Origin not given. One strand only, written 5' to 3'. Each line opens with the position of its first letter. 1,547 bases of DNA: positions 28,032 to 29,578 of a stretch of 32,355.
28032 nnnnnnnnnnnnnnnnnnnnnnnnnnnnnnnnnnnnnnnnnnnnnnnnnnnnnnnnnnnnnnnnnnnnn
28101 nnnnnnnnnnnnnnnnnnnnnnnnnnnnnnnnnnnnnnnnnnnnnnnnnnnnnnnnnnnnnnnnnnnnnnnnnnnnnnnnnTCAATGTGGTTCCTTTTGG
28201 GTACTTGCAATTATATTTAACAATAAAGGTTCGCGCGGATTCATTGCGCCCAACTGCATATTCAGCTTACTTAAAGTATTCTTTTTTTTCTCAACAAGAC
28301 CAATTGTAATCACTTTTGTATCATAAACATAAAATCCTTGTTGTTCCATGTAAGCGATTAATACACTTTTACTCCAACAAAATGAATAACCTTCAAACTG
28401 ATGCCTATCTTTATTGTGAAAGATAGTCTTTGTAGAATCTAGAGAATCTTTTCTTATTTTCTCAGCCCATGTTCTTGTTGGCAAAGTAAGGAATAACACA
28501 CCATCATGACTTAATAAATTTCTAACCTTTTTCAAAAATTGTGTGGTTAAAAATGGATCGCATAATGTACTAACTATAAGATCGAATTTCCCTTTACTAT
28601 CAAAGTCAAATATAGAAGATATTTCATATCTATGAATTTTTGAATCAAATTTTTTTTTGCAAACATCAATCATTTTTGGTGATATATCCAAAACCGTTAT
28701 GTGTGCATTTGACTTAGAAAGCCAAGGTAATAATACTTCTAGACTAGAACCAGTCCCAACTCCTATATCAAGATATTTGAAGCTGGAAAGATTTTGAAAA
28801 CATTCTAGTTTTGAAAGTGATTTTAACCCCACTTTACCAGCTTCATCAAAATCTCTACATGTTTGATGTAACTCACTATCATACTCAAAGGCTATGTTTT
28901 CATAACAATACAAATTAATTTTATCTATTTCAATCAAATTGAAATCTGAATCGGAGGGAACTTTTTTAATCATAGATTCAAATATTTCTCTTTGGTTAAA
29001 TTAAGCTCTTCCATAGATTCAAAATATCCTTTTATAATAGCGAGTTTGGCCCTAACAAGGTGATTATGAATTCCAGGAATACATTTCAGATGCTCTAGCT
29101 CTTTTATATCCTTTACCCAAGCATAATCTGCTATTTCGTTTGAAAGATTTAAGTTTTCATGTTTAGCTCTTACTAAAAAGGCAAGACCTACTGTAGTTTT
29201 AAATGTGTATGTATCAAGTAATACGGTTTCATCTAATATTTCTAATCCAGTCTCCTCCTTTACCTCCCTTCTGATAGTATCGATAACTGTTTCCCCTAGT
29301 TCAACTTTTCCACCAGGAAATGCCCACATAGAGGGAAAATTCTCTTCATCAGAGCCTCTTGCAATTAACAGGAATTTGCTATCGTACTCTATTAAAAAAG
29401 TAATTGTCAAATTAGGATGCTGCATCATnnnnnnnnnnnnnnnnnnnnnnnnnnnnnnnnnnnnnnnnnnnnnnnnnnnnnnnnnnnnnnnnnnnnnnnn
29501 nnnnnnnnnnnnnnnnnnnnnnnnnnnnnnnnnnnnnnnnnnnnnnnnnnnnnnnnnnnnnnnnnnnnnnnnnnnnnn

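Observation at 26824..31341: Candidate undescribed system: NDK-fold + Nudix + SAM-MTase + 4-TM protein operon with a divergent kinase-like gene, wedged between an integrase and tRNA-Val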

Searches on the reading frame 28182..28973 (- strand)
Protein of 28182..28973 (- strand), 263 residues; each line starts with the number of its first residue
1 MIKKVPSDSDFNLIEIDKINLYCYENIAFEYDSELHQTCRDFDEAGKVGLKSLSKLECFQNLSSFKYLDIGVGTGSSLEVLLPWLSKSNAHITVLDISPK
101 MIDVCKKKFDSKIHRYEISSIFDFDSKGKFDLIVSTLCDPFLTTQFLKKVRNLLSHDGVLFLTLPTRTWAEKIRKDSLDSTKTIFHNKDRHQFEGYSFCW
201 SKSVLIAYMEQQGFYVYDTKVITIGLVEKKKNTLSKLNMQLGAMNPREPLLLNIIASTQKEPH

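Call 4: search_protein_families(library=pfam, proteins=[window:28182-28973:-], max_evalue=1)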
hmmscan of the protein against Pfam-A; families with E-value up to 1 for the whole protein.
window:28182-28973:- (263 aa): 10 families
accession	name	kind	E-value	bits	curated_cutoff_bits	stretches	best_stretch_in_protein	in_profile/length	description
PF13847.12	Methyltransf_31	-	1e-10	41.9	27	1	66-177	6-126/145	Methyltransferase domain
PF08242.18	Methyltransf_12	-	2.4e-10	41.4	30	1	68-160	1-98/98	Methyltransferase domain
PF13649.12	Methyltransf_25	-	2.5e-10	41.4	27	1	68-158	2-97/97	Methyltransferase domain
PF08241.18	Methyltransf_11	-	7.1e-10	39.8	21.2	1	68-161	1-94/95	Methyltransferase domain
PF13489.12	Methyltransf_23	-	4e-07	30.4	27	1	62-216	21-161/164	Methyltransferase domain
PF05175.20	MTS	-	0.0012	19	23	1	56-184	24-160/170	Methyltransferase small domain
PF01564.23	Spermine_synth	-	0.018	15.1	22.9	1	89-183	42-151/186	Spermine/spermidine synthase domain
PF01209.24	Ubie_methyltran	-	0.037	13.8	20.1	1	57-112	41-95/233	ubiE/COQ5 methyltransferase family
PF01795.25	Methyltransf_5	-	0.045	13.6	27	1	56-118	13-73/309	MraW methylase family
PF05401.17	NodS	-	0.065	13.5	24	1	66-137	46-114/201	Nodulation protein S (NodS)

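Call 5: search_protein_families(library=padloc, proteins=[window:28182-28973:-], max_evalue=1)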
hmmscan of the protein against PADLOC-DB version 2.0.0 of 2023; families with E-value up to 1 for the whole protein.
window:28182-28973:- (263 aa): 2 families
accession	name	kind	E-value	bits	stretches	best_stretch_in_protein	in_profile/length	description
PDLC04134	mad2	-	1e-15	55.6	1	68-208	296-444/492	mads_2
PDLC03274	MTase_II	-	0.004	14.6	1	50-116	28-91/298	Type II methyltransferase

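Call 6: search_protein_families(library=ncbifam, proteins=[window:28182-28973:-], max_evalue=1)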
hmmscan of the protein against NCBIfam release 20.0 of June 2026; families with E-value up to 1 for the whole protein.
window:28182-28973:- (263 aa): 25 families
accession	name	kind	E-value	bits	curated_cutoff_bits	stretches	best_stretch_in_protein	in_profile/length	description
NF043040.1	corrin_prot_MT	hypoth_equivalog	8.8e-09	35.1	180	1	67-162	45-147/216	corrinoid protein-associated methyltransferase CpaM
TIGR02072.1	BioC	equivalog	4.7e-08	33.1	184.95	1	54-164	25-134/244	malonyl-ACP O-methyltransferase BioC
TIGR01983.1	UbiG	equivalog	2.8e-07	30.1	102.95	1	52-223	45-209/228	bifunctional 2-polyprenyl-6-hydroxyphenol methylase/3-demethylubiquinol 3-O-methyltransferase UbiG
NF049952.1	23rRNACMtaseTlyA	equivalog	2.2e-06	27.3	250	1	61-165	75-173/236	23S rRNA (cytidine-2'-O)-methyltransferase TlyA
NF041820.1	daptide_MTase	equivalog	9.8e-06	25.2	175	1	68-172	41-152/243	daptide-type RiPP biosynthesis methyltransferase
NF001244.0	PRK00216.1-5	equivalog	5.7e-05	22.5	216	1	59-119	47-103/236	bifunctional demethylmenaquinone methyltransferase/2-methoxy-6-polyprenyl-1,4-benzoquinol methylase UbiE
TIGR02021.1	BchM-ChlM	equivalog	6.7e-05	22.4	158.9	1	56-135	48-124/218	magnesium protoporphyrin IX methyltransferase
TIGR01934.1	MenG_MenH_UbiE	subfamily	7.1e-05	22.2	158.35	1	59-114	35-86/223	ubiquinone/menaquinone biosynthesis methyltransferase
NF045882.1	PLipidMtase_Leg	equivalog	0.0001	22.1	390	1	67-113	46-87/207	phospholipid N-methyltransferase PmtA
NF041650.1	nod_mtase_NodS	equivalog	0.00013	21.7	300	1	66-136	41-108/190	nodulation methyltransferase NodS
NF011529.0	PRK14968.1-3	equivalog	0.00021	20.8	162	1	66-134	37-103/198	putative methyltransferase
NF011530.0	PRK14968.1-4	equivalog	0.00055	19.3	243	1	65-154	41-122/202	putative methyltransferase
NF002463.0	PRK01683.1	equivalog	0.00083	19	297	1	65-166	33-132/258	trans-aconitate 2-methyltransferase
NF008992.0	PRK12335.1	equivalog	0.0024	17.1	303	1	57-149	116-206/289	SAM-dependent methyltransferase TehB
NF003380.0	PRK04457.1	equivalog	0.0025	16.9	304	1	67-110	73-114/265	polyamine aminopropyltransferase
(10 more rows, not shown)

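Call 83: search_solved_structures(query=window:28182-28973:-, max_evalue=0.01)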
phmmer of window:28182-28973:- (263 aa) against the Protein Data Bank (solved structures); distinct sequences matched with E-value up to 0.01: 3.
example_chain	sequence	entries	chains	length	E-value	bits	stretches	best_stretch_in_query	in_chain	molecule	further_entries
7v2s_A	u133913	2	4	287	2.6e-05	27.2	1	25-166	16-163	Methyltranfer_dom domain-containing protein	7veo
3dtn_A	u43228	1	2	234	7.7e-05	25.6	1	64-147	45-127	Putative Methyltransferase MM_2633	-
5thy_A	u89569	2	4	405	0.0066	19.3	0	48-166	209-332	CurJ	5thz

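Call 90: search_protein_families(library=phrogs, proteins=[window:28182-28973:-], max_evalue=0.01)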
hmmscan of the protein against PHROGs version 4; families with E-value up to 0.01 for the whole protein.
window:28182-28973:- (263 aa): 3 families
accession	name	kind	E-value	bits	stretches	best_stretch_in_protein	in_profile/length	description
phrog_4752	-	other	1.2e-12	48.7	1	25-163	17-159/241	tRNA methyltransferase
phrog_3382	-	other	0.00042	20.6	1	68-166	52-147/207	methyltransferase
phrog_22502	-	other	0.002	18.9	1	51-167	59-178/276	methyltransferase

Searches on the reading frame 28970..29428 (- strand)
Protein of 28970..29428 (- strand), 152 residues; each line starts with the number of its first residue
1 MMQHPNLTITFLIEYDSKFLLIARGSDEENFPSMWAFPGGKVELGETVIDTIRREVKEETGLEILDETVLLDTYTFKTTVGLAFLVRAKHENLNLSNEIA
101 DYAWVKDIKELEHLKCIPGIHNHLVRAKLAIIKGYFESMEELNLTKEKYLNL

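Call 4: search_protein_families(library=pfam, proteins=[window:28970-29428:-], max_evalue=1)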
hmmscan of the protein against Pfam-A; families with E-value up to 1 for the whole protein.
window:28970-29428:- (152 aa): 3 families
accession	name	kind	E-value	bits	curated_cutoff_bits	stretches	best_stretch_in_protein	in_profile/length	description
PF00293.34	NUDIX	-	1e-17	64.8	21.1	1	12-106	10-114/134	NUDIX domain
PF14815.12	NUDIX_4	-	4.1e-06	27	35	1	10-114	2-101/113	NUDIX domain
PF22327.2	Nudt16-like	-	0.042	14.2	27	1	35-69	35-70/161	U8 snoRNA-decapping enzyme-like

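Call 5: search_protein_families(library=padloc, proteins=[window:28970-29428:-], max_evalue=1)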
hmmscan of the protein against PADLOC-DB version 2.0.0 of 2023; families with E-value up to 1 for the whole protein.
window:28970-29428:- (152 aa): 1 family
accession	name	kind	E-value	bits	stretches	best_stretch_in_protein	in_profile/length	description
PDLC04899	PDC-S07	-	2.3e-16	57.6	1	12-118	13-119/135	-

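Call 6: search_protein_families(library=ncbifam, proteins=[window:28970-29428:-], max_evalue=1)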
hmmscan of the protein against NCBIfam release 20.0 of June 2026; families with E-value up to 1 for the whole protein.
window:28970-29428:- (152 aa): 29 families (the best 25 are shown)
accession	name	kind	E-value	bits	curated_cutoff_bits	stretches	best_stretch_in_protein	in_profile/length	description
NF006530.0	PRK08999.1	equivalog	8.2e-14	51.4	245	1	12-115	13-116/315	Nudix family hydrolase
NF012016.0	PRK15472.1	equivalog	1.2e-13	51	95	1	9-106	7-118/141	nucleoside triphosphatase NudI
TIGR00586.1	mutt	equivalog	1.2e-12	47.9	97.9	1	13-126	12-125/129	8-oxo-dGTP diphosphatase MutT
NF008044.0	PRK10776.1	equivalog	1e-10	41.6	148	1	15-107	13-107/130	8-oxo-dGTP diphosphatase MutT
NF007834.0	PRK10546.1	equivalog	4.8e-10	39.4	156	1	11-64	9-61/135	pyrimidine (deoxy)nucleoside triphosphate diphosphatase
NF001299.0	PRK00241.1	equivalog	7.9e-08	32.1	158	1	32-120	158-247/263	NAD(+) diphosphatase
TIGR02705.1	nudix_YtkD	equivalog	1.3e-07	31.3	154.4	1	36-75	48-86/156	RNA deprotection pyrophosphohydrolase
NF001936.0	PRK00714.1-3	equivalog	1.4e-06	28.2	118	1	20-79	25-84/155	RNA pyrophosphohydrolase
NF006961.0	PRK09438.1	equivalog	1.5e-06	27.7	103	1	12-72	15-72/151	dihydroneopterin triphosphate diphosphatase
NF002995.0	PRK03759.1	equivalog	7e-06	25.8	127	1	11-106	41-146/185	isopentenyl-diphosphate Delta-isomerase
NF041652.1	Nud_hyd_Dein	equivalog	1.1e-05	25.7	200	1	16-85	24-94/152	Nudix hydrolase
NF001937.0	PRK00714.1-4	equivalog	1.5e-05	24.7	139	1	20-76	22-74/161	RNA pyrophosphohydrolase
NF003788.0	PRK05379.1-5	equivalog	4e-05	23.1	354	1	19-64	226-269/351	bifunctional nicotinamide-nucleotide adenylyltransferase/Nudix hydroxylase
NF003791.0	PRK05379.2-3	equivalog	0.00011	21.5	409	1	20-64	215-258/340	bifunctional nicotinamide-nucleotide adenylyltransferase/Nudix hydroxylase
NF001938.0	PRK00714.1-5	equivalog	0.00019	20.8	116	1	25-63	37-75/172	RNA pyrophosphohydrolase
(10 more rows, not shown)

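Call 84: search_solved_structures(query=window:28970-29428:-, max_evalue=0.00001)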
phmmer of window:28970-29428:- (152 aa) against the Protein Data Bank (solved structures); distinct sequences matched with E-value up to 0.00001: 12.
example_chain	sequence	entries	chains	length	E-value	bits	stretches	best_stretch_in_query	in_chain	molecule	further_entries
6dt3_A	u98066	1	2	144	2.3e-10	43.7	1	9-107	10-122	Nucleoside triphosphatase NudI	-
3oga_A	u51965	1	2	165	8e-10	41.9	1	9-106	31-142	Nucleoside triphosphatase nudI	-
3n77_A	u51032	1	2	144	3e-09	40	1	9-92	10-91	Nucleoside triphosphatase nudI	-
5x1x_A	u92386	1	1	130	7.6e-09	38.7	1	12-116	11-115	Mutator mutT protein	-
3gg6_A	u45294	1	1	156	6.6e-08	35.7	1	10-98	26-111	Nucleoside diphosphate-linked moiety X motif 18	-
3grn_A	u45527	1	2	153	4.8e-07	32.9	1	15-118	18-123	MutT related protein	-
3ees_A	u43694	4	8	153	5.8e-07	32.6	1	13-82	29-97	Probable pyrophosphohydrolase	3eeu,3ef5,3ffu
4hvy_A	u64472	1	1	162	6.8e-07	32.4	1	10-98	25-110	Nucleoside diphosphate-linked moiety X motif 18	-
3hhj_A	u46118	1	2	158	8e-07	32.1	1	11-70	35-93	Mutator mutT protein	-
3id9_A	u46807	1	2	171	1.8e-06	31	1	9-70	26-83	MutT/NUDIX family protein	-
3gwy_A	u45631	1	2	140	5e-06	29.6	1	10-89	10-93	Putative CTP pyrophosphohydrolase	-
4v14_A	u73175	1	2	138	6.7e-06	29.2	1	11-76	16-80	MUTATOR MUTT PROTEIN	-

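Call 90: search_protein_families(library=phrogs, proteins=[window:28970-29428:-], max_evalue=0.01)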
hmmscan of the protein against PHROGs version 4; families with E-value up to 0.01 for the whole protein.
window:28970-29428:- (152 aa): 8 families
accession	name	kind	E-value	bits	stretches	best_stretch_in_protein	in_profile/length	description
phrog_1198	-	other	8.8e-23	82.3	1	2-130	34-170/253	MutT/NUDIX hydrolase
phrog_1185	-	other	3.4e-08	34.3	1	31-77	177-223/301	nudix hydrolase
phrog_6216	-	unknown function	9.3e-08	32.2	1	11-122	7-108/545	-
phrog_25541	-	unknown function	3.9e-06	27.5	1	31-71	94-133/210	-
phrog_10313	-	other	6.3e-06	27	1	8-78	14-83/159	nudix hydrolase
phrog_15528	-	head and packaging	3.1e-05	23.5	1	34-72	544-585/794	portal protein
phrog_9999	-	other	8.4e-05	23.5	1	31-81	51-102/186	nudix hydrolase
phrog_19657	-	other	0.00038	21.4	1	29-63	55-89/176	nudix hydrolase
